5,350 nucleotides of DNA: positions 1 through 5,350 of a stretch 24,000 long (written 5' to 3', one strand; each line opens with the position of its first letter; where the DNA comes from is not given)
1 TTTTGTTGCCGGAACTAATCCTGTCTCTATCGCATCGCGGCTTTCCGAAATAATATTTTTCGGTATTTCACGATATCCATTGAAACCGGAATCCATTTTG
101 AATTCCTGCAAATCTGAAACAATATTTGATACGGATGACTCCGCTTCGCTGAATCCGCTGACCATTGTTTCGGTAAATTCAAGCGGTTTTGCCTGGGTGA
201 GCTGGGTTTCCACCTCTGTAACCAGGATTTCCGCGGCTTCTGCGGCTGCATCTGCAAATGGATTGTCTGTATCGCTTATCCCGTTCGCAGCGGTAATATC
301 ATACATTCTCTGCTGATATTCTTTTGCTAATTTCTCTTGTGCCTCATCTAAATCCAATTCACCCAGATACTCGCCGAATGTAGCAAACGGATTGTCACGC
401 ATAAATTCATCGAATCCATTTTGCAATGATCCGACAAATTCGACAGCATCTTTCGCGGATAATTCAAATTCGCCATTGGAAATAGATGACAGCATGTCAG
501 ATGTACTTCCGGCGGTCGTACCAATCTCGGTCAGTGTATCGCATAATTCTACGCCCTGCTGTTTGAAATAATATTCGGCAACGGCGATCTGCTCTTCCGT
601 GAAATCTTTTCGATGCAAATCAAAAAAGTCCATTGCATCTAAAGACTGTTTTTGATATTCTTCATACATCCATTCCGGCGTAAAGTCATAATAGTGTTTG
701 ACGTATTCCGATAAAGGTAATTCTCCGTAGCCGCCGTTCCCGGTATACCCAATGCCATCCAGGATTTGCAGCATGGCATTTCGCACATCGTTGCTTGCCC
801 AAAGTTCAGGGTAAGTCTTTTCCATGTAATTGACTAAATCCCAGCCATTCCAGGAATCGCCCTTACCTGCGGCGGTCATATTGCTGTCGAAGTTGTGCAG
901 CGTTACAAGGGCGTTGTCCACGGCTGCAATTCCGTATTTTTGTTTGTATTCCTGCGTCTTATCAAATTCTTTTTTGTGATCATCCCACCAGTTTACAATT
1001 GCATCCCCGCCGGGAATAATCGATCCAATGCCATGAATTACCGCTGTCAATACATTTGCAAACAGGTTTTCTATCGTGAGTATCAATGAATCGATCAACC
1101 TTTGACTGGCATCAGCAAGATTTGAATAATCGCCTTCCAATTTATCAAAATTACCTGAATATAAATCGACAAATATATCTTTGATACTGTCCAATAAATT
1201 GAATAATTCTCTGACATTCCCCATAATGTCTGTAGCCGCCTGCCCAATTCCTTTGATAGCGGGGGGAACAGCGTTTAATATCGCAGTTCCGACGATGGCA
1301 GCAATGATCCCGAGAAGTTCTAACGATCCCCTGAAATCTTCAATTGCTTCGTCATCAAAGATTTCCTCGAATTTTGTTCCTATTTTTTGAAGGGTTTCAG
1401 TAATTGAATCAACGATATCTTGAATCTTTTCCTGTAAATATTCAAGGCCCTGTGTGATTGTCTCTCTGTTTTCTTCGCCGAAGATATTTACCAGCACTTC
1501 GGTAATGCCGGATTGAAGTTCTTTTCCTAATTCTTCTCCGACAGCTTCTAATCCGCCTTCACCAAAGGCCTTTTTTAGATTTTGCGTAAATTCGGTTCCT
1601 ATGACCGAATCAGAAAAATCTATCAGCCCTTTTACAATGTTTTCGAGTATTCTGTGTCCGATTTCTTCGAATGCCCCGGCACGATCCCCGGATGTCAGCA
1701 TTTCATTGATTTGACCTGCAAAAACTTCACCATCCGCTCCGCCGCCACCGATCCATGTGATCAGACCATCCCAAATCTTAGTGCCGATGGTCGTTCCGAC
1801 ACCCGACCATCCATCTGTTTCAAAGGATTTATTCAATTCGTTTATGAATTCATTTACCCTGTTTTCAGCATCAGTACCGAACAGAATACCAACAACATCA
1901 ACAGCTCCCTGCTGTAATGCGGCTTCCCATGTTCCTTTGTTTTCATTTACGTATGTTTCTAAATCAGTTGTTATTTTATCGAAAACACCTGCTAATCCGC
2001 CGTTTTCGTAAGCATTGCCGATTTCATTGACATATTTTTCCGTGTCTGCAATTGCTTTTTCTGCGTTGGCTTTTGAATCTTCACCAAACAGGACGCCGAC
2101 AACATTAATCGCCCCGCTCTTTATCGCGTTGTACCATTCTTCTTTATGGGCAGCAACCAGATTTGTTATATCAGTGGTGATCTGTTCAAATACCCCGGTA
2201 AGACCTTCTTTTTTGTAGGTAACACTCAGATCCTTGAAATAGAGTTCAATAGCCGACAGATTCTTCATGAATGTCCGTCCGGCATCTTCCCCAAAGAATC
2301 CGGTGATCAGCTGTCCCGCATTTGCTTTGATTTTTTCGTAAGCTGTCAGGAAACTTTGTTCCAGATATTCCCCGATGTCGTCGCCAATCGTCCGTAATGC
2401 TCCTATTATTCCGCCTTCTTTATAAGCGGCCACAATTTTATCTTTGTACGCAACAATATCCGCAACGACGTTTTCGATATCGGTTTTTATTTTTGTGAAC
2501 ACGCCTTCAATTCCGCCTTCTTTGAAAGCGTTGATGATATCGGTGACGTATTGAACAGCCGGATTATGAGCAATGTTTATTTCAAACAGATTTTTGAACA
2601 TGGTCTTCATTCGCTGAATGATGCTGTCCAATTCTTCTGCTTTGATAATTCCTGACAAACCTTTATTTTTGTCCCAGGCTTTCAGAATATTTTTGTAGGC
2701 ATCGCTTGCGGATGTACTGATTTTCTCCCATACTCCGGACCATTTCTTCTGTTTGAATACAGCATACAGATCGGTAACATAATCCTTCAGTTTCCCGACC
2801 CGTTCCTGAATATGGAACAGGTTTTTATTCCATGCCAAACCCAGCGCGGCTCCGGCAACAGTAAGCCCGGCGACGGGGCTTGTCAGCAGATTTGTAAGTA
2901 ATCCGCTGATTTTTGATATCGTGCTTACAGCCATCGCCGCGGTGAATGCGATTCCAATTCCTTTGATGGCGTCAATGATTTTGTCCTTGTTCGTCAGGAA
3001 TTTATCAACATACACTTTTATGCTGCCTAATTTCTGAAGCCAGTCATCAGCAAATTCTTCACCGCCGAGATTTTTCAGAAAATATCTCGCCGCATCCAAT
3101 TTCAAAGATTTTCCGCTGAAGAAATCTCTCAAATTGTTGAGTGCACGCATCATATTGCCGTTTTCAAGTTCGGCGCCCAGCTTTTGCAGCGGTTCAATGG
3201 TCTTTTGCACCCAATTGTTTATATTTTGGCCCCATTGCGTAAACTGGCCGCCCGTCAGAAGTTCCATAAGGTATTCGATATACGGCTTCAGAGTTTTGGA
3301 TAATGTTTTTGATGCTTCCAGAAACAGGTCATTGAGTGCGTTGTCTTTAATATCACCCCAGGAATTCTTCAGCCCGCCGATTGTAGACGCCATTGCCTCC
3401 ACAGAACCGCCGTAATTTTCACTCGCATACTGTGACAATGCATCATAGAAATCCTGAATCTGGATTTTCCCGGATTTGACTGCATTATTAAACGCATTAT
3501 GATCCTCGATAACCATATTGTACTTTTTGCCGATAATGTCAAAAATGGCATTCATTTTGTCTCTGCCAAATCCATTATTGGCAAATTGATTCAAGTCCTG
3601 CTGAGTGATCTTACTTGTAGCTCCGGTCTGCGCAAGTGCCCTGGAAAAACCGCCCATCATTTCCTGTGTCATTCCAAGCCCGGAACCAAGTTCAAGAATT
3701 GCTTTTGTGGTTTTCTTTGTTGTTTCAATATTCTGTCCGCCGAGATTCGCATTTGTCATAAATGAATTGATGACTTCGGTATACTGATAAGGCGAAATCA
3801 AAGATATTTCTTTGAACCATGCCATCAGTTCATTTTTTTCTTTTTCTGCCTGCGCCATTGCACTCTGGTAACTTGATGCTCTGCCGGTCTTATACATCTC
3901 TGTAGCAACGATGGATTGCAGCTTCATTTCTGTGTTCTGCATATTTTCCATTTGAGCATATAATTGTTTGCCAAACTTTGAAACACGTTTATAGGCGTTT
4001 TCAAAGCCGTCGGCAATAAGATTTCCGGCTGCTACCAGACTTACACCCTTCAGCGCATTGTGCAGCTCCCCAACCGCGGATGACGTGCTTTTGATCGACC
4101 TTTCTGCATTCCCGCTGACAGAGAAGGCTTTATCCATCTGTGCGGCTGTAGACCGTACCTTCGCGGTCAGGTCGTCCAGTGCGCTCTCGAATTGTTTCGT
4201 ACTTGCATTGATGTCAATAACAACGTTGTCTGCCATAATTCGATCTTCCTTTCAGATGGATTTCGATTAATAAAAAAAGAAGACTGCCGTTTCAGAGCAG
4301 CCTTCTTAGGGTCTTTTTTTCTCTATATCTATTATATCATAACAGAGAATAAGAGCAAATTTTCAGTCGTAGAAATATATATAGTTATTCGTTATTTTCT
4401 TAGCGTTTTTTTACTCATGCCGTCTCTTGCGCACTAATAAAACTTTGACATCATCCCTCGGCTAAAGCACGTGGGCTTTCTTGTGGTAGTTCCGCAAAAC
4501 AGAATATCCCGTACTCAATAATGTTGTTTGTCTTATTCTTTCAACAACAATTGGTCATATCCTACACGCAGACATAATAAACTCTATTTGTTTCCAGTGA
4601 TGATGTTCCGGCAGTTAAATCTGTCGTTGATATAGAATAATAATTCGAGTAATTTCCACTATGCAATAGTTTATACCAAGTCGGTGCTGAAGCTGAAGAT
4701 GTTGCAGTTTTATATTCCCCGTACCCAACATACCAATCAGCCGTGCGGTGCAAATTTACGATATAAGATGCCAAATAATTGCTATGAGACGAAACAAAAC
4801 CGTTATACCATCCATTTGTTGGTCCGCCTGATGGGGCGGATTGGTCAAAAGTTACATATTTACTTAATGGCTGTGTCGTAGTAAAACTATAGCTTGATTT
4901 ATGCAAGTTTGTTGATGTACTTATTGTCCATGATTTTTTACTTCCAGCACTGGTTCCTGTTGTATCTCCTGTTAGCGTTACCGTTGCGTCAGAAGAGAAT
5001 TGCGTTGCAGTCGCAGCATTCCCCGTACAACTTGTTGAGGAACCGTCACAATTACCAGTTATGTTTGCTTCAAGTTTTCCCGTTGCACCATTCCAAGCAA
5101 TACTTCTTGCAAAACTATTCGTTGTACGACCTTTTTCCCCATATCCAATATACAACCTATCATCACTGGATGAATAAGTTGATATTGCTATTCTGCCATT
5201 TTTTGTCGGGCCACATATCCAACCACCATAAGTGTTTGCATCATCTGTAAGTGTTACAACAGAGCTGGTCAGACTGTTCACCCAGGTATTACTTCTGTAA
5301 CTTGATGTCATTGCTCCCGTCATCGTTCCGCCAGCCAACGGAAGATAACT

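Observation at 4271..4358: Conserved promoter / box / terminator leader cassette, copy A (upstream of the tape measure gene), with stem covariation against copy B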

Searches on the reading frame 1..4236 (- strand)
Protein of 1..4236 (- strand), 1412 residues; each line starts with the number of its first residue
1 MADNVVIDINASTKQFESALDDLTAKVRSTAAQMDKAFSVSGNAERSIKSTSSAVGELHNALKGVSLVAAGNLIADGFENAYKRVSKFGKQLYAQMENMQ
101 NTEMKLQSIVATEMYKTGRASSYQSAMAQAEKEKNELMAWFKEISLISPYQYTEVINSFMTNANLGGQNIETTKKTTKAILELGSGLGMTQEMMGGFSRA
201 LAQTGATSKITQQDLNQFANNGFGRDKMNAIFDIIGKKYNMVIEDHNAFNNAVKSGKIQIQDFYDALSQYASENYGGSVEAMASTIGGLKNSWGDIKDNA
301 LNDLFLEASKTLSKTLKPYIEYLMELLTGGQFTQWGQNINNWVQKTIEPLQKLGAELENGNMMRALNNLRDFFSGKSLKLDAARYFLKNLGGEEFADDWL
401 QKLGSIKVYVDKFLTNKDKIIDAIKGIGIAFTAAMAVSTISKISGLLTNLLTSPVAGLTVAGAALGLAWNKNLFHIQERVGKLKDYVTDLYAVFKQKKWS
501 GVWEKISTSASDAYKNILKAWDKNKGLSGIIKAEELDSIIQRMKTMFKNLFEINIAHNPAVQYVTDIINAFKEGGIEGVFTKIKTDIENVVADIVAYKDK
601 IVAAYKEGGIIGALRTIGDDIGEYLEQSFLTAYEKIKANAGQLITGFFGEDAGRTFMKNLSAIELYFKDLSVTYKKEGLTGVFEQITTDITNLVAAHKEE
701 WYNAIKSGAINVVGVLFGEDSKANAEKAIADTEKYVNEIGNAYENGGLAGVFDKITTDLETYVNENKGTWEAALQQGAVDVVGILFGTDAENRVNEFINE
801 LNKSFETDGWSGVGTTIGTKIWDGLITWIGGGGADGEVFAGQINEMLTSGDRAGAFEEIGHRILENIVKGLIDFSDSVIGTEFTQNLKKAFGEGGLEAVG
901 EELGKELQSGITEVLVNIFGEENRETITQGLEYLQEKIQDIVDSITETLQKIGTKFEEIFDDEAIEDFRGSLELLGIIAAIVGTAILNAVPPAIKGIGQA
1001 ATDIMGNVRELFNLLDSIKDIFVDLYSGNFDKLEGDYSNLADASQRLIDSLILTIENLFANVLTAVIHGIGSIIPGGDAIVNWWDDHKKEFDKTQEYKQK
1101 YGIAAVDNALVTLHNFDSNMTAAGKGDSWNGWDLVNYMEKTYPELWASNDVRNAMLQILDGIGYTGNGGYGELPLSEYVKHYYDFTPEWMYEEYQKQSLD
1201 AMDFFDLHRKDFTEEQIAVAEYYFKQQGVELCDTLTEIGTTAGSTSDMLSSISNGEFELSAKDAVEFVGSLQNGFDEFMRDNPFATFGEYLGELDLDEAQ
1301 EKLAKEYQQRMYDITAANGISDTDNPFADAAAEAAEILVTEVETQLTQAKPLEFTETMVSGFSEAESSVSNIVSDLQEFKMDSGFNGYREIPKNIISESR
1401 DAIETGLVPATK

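Call 10: search_protein_families(library=pfam, proteins=[window:1-4236:-], max_evalue=0.01)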
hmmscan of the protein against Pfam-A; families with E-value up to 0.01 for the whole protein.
window:1-4236:- (1412 aa): 1 family
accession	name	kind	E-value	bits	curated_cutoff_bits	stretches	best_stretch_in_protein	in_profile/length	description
PF20155.4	TMP_3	-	7.4e-12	45.8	41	1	127-289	20-175/192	Tape measure protein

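Call 11: search_protein_families(library=phrogs, proteins=[window:1-4236:-], max_evalue=0.001)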
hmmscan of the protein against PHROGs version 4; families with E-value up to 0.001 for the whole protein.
window:1-4236:- (1412 aa): 1 family
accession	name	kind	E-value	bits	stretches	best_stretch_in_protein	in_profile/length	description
phrog_9145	-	tail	3.7e-05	23.4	0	174-292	242-358/762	tail length tape measure protein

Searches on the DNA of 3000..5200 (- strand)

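Call 12: search_dna_similar(query=window:3000-5200:-, collection=phages, mode=distant, max_rows=20)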
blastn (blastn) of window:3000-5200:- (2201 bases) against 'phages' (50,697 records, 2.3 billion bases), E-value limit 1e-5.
No match.
